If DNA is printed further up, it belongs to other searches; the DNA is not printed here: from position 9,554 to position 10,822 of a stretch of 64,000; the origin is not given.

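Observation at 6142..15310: Packaging module split by a ~9 kb DNA-modification / candidate anti-defence island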

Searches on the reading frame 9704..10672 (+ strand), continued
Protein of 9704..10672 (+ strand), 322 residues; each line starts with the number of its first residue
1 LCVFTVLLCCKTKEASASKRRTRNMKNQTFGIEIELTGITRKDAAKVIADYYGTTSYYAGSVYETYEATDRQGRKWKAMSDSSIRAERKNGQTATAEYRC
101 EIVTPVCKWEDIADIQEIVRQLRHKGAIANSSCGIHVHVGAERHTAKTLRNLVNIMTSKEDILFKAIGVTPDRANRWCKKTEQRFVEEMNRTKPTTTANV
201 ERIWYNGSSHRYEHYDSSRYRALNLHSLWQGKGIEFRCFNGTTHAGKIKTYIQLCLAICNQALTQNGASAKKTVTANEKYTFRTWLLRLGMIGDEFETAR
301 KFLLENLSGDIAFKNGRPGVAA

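Call 71: search_dna_similar(query=window:9776-10672:+, collection=phages, mode=protein, max_rows=60, rows=spread, max_evalue=0.001)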
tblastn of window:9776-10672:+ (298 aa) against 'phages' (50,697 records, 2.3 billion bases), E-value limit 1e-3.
Records with a match: 103; places in all: 126; records where one place covers at least 80% of the query: 63.
Best place of each record, by identity: <60% 103.
By first word of the organism name: Arthrobacter 14; Bacteriophage 13; phage 12; Ruminococcus 7; Porphyromonas 7; Bacillus 6; Streptococcus 6; Coprococcus 4; Blautia 3; Lachnospiraceae 3; and 18 more.
By host as written in the record: - 24; Arthrobacter sp. ATCC 21022 11; Ruminococcus sp. 6; Bacillus subtilis 6; Coprococcus sp. 4; Blautia sp. 3; Lachnospiraceae 3; Arthrobacter globiformis B-2979 3; and 35 more.
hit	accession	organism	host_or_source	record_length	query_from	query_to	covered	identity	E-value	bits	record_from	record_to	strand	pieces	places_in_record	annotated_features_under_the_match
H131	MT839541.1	Bacteriophage sp.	human fecal samples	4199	1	296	99%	58.1%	9e-116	367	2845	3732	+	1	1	record has no annotation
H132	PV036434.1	Blautia phage NatCom_24097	Blautia sp.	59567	1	292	98%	57.1%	4e-110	355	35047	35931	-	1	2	amidoligase enzyme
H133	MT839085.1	Bacteriophage sp.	human fecal samples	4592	1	296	99%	56.0%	2e-107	346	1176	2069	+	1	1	record has no annotation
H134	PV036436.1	Faecalimonas phage NatCom_26447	Faecalimonas sp.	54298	1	292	98%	56.8%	3e-108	350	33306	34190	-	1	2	amidoligase enzyme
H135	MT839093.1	Bacteriophage sp.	human fecal samples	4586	1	298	100%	46.9%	7e-84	280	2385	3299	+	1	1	record has no annotation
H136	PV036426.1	Acutalibacteraceae phage NatCom_11578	Acutalibacteraceae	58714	1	297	100%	45.9%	2e-81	339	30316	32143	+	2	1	amidoligase enzyme | hypothetical protein (x3)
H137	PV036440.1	Ruminococcus phage NatCom_28775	Ruminococcus sp.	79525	1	293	98%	46.1%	9e-81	271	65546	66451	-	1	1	hypothetical protein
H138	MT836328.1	Bacteriophage sp.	human fecal samples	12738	1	290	97%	45.9%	7e-82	274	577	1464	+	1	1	record has no annotation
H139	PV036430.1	phage NatCom_20922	human feces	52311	1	293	98%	45.0%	3e-82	275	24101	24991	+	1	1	hypothetical protein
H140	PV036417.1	Ruminococcus phage NatCom_3870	Ruminococcus sp.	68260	1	293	98%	44.8%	2e-79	268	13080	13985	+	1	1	hypothetical protein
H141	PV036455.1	Lachnospiraceae phage IMGVR 15430980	Lachnospiraceae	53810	1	293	98%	44.8%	2e-79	267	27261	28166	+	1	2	amidoligase enzyme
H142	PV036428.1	phage NatCom_18656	human feces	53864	1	293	98%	44.6%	1e-81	273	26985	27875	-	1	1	hypothetical protein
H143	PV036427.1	Evtepia phage NatCom_11697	Evtepia sp.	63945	1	293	98%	44.6%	1e-81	273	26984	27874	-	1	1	hypothetical protein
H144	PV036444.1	Clostridium phage NatCom_42228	Clostridium sp. 003024715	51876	1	293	98%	44.5%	9e-78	263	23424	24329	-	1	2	hypothetical protein (x2)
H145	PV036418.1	Agathobacter phage NatCom_6238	Agathobacter sp.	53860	1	293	98%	44.4%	2e-77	261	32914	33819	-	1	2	hypothetical protein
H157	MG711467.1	Faecalibacterium phage FP_Taranis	Faecalibacterium prausnitzii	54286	1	279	94%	42.4%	4e-72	246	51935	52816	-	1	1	putative amidoligase enzyme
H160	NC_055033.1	Arthrobacter phage Salgado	Arthrobacter sp. ATCC 21022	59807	6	296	98%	25.3%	9e-11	68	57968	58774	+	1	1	98: amidoligase enzyme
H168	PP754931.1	Porphyromonas phage phage019b_ATCC49417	Porphyromonas gingivalis ATCC 49417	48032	6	230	76%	28.1%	1e-9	65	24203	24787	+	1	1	amidoligase enzyme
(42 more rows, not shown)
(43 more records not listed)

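Call 72: get_annotated_region(hit=H157, flank=7000)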
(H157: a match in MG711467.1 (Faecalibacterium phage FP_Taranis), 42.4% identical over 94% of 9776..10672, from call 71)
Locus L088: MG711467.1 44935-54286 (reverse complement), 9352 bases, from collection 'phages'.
description: Faecalibacterium phage FP_Taranis, complete genome.
organism: Faecalibacterium phage FP_Taranis (NCBI taxid 2070186)
taxonomy: Viruses; Duplodnaviria; Heunggongvirae; Uroviricota; Caudoviricetes; Taranisvirus; Taranisvirus taranis
host: Faecalibacterium prausnitzii; source: -; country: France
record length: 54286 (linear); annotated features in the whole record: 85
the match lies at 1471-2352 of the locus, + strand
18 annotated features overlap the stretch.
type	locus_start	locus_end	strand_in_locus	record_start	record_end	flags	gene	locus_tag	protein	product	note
CDS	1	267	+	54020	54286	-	-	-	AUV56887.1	DNA binding domain-containing protein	rasttk_feature_creation_tool=prodigal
CDS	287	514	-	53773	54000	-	-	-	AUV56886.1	hypothetical protein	rasttk_feature_creation_tool=prodigal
CDS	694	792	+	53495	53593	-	-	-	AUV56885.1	hypothetical protein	rasttk_feature_creation_tool=prodigal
CDS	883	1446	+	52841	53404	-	-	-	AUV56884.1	hypothetical protein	rasttk_feature_creation_tool=prodigal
CDS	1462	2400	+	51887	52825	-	-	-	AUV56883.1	putative amidoligase enzyme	rasttk_feature_creation_tool=prodigal; FIG00514048: Amidoligase_2 domain-containing protein, putative amidoligase enzyme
CDS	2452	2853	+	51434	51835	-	-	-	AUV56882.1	hypothetical protein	rasttk_feature_creation_tool=prodigal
CDS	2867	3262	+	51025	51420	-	-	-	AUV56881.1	hypothetical protein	rasttk_feature_creation_tool=prodigal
CDS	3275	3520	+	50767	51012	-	-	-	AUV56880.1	hypothetical protein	rasttk_feature_creation_tool=prodigal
CDS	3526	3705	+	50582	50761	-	-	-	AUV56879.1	hypothetical protein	rasttk_feature_creation_tool=prodigal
CDS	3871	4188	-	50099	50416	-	-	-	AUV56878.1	hypothetical protein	rasttk_feature_creation_tool=prodigal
CDS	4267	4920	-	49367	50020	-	-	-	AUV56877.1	endolysin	rasttk_feature_creation_tool=prodigal; Endolysin, peptidase_M15_3 and PG_binding_1 domain-containing protein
CDS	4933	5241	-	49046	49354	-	-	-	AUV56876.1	hypothetical protein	rasttk_feature_creation_tool=prodigal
CDS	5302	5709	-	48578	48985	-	-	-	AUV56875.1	hypothetical protein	rasttk_feature_creation_tool=prodigal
CDS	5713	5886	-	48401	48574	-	-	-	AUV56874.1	hypothetical protein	rasttk_feature_creation_tool=prodigal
CDS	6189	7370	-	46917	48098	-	-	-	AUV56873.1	reverse transcriptase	rasttk_feature_creation_tool=prodigal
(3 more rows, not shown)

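Call 73: get_annotated_region(hit=H168, flank=6000)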
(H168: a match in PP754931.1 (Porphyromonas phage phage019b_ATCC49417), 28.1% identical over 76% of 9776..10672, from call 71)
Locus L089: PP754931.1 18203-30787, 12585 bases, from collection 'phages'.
description: Porphyromonas phage phage019b_ATCC49417, complete genome.
organism: Porphyromonas phage phage019b_ATCC49417 (NCBI taxid 3144283)
taxonomy: Viruses
host: Porphyromonas gingivalis ATCC 49417; source: human; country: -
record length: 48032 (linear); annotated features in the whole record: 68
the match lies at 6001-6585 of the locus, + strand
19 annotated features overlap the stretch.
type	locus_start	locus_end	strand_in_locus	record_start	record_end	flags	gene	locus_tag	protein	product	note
CDS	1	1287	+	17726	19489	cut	-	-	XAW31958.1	terminase large subunit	-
CDS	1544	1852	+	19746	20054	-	-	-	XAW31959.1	hypothetical protein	-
CDS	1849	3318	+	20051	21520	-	-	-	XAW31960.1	portal protein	-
CDS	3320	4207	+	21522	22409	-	-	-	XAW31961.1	adaptor protein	-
CDS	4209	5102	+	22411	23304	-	-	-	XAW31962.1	hypothetical protein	-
CDS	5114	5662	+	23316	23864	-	-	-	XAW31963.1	hypothetical protein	-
CDS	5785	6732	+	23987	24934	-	-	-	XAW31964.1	amidoligase enzyme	-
CDS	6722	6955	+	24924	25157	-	-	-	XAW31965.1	hypothetical protein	-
CDS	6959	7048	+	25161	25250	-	-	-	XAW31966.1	hypothetical protein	-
CDS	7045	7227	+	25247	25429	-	-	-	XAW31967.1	HicA-like toxin-antitoxin protein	HicA-like bacterial toxin-antitoxin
CDS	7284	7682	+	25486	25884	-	-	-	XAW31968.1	HicB-like toxin-antitoxin protein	HicB-like bacterial toxin-antitoxin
CDS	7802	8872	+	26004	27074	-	-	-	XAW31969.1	endonuclease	-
CDS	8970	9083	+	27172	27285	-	-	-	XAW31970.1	hypothetical protein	-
CDS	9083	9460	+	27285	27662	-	-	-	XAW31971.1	hypothetical protein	-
CDS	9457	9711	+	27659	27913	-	-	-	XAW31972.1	hypothetical protein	-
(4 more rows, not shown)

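Call 74: get_annotated_region(hit=H160, flank=5000)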
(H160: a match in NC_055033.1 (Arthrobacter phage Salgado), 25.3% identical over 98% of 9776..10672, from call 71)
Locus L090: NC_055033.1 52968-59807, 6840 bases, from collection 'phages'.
description: Arthrobacter phage Salgado, complete genome.
organism: Arthrobacter phage Salgado (NCBI taxid 1772314)
taxonomy: Viruses; Duplodnaviria; Heunggongvirae; Uroviricota; Caudoviricetes; Laroyevirus; Laroyevirus salgado
host: Arthrobacter sp. ATCC 21022; source: soil; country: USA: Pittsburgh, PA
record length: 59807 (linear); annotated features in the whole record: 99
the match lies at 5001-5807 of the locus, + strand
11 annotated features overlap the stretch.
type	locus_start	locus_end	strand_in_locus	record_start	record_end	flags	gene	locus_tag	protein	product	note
CDS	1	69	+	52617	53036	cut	89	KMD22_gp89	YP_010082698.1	hypothetical protein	-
CDS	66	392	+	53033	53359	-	90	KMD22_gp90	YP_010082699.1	HNH endonuclease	-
CDS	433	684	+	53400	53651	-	91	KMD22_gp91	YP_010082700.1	HTH DNA binding protein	-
CDS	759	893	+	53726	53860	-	92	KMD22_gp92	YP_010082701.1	hypothetical protein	-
CDS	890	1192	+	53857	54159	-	93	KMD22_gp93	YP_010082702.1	transcriptional regulator WhiB-like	-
CDS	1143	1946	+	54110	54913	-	94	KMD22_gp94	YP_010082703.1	exonuclease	-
CDS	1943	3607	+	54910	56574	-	95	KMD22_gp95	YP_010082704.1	DNA helicase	-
CDS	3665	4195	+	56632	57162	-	96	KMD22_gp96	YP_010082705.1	hypothetical protein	-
CDS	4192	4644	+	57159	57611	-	97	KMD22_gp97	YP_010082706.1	gamma-glutamyl cyclotransferase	-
CDS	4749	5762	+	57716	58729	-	98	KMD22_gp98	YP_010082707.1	amidoligase enzyme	-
CDS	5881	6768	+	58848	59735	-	99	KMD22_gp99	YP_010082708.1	glutamine amidotransferase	-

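Call 79: search_protein_families(library=phrogs, proteins=[L002:5149-5616:+, L002:11234-11713:+], max_evalue=0.001)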
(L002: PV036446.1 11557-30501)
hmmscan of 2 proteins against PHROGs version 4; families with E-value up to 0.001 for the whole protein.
L002:5149-5616:+ (155 aa): 10 families
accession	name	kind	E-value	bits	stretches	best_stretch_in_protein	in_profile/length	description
phrog_2308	-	unknown function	1.1e-51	175.5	1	5-145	1-134/138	-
phrog_1271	-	DNA, RNA and nucleotide metabolism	7.8e-14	52.8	1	41-141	161-243/361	HNH endonuclease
phrog_15471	-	DNA, RNA and nucleotide metabolism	5.2e-07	30.7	1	93-146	88-137/183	HNH endonuclease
phrog_20494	-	unknown function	3.4e-05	25.1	1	65-96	6-35/115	-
phrog_16925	-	unknown function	6.8e-05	24.1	0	110-140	4-35/151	-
phrog_23051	-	unknown function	7.8e-05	23.7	1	62-141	27-108/246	-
phrog_664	-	DNA, RNA and nucleotide metabolism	0.00014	22.8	1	4-55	84-135/210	DNA binding protein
phrog_3794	-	unknown function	0.00021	21.8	0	59-97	3-40/50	-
phrog_2862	-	unknown function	0.00027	22.2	0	65-105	3-41/118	-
phrog_31911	-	unknown function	0.00067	21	0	66-105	8-44/121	-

L002:11234-11713:+ (159 aa): 3 families
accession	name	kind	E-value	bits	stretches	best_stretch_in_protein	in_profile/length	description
phrog_83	-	head and packaging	1.1e-61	209.5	1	1-156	39-202/246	terminase small subunit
phrog_20620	-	head and packaging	3.6e-41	140.5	1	69-153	1-85/89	terminase small subunit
phrog_361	-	head and packaging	2.5e-05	25.5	1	47-147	7-113/129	terminase small subunit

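Call 80: predict_structure(alignment_id=A2)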
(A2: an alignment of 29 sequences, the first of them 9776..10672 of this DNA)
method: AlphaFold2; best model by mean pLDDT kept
length: 298 residues; sequences in the alignment: 29
mean_pLDDT: 93.9   pTM: 0.91
mean pLDDT of the five models: 93.9, 92.1, 91.3, 88.1, 87.8
residues with pLDDT >= 90: 266; 70-90: 25; 50-70: 4; < 50: 3
segments of 3 or more residues with pLDDT < 50: 296-298
pLDDT, mean of each block of 10 residues (from residue 1): 96 98 98 90 97 96 95 97 97 98 95 97 98 96 93 92 97 96 91 90 95 94 97 97 94 93 93 94 88 57
secondary structure, 60 per line:
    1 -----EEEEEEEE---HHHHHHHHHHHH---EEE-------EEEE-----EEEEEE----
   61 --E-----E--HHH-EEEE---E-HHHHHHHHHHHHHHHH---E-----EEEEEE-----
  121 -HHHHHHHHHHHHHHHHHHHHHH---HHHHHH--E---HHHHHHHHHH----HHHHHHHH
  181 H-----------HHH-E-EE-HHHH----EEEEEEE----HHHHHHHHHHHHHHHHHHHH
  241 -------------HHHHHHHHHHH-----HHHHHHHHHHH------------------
elements in order: E6-13 H17-28 E32-34 E42-45 E51-56 E76-79 H85-100 E110-115 H122-143 H147-152 H159-168 H173-181 H202-205 E210-216 H221-240 H254-264 H270-280

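Call 83: fold_search(model_id=the predicted structure, library=pdb)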
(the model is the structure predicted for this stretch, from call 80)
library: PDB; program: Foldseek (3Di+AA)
matches with E <= 10: 552; with E <= 0.001: 4
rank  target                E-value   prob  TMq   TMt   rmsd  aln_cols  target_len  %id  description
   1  1r8g_B                1.1e-04  1.00  0.43  0.37   9.3       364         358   10  Structure and function of YbdK (released 2004-08-17)
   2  1r8g_A                2.8e-04  1.00  0.42  0.37   9.8       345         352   13  Structure and function of YbdK (released 2004-08-17)
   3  1tt4_A                5.5e-04  1.00  0.43  0.38  10.3       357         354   12  Structure of NP459575, a predicted glutathione synthase from Salmonella typhimurium (released 2004-08-17)
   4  8fbp_P                9.1e-04  0.98  0.38  0.29  12.7       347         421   10  Glutamine synthetase from Pseudomonas aeruginosa, filament double-unit in compressed conformation (released 2024-02-14)
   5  5lrt                  1.2e-03  0.99  0.40  0.29   8.6       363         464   10  Structure of the Deamidase-Depupylase Dop of the Prokaryotic Ubiquitin-like Modification Pathway in Complex with ADP and (released 2017-02-01)
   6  8fbp_O                2.0e-03  0.98  0.41  0.31  11.7       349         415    9  Glutamine synthetase from Pseudomonas aeruginosa, filament double-unit in compressed conformation (released 2024-02-14)
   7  7oxy_A                3.5e-03  0.96  0.38  0.27  10.2       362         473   11  Crystal structure of depupylase Dop in complex with Pup and AMP-PCP (released 2021-12-01)
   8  7oyh_A                3.9e-03  0.99  0.43  0.30   8.3       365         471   10  Crystal structure of depupylase Dop in complex with Pup and ADP/tetrafluoromagnesate (released 2021-12-01)
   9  2uu7_A                4.4e-03  0.97  0.38  0.32   9.8       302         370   12  Crystal structure of apo glutamine synthetase from dog (Canis familiaris) (released 2007-10-16)
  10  9cku_G                5.2e-03  0.90  0.35  0.29  10.6       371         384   10  Complex of M. smegmatis Dop with M. tuberculosis CoaX and Pup91 (released 2024-11-13)
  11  7oxv                  5.5e-03  0.97  0.41  0.27   9.8       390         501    8  Crystal structure of depupylase Dop in the Dop-loop-inserted state (released 2021-12-01)
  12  9n4x_H                6.2e-03  0.96  0.40  0.32  12.2       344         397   11  CryoEM structure of the Azotobacter vinelandii glutamine synthetase (released 2025-07-30)
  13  9n4x_D                6.2e-03  0.96  0.40  0.31  12.2       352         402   10  CryoEM structure of the Azotobacter vinelandii glutamine synthetase (released 2025-07-30)
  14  9n4x_K                6.2e-03  0.93  0.38  0.28  12.6       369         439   10  CryoEM structure of the Azotobacter vinelandii glutamine synthetase (released 2025-07-30)
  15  7tf9_A                8.2e-03  0.93  0.40  0.29   9.2       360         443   10  L. monocytogenes GS(14)-Q-GlnR peptide (released 2022-06-29)
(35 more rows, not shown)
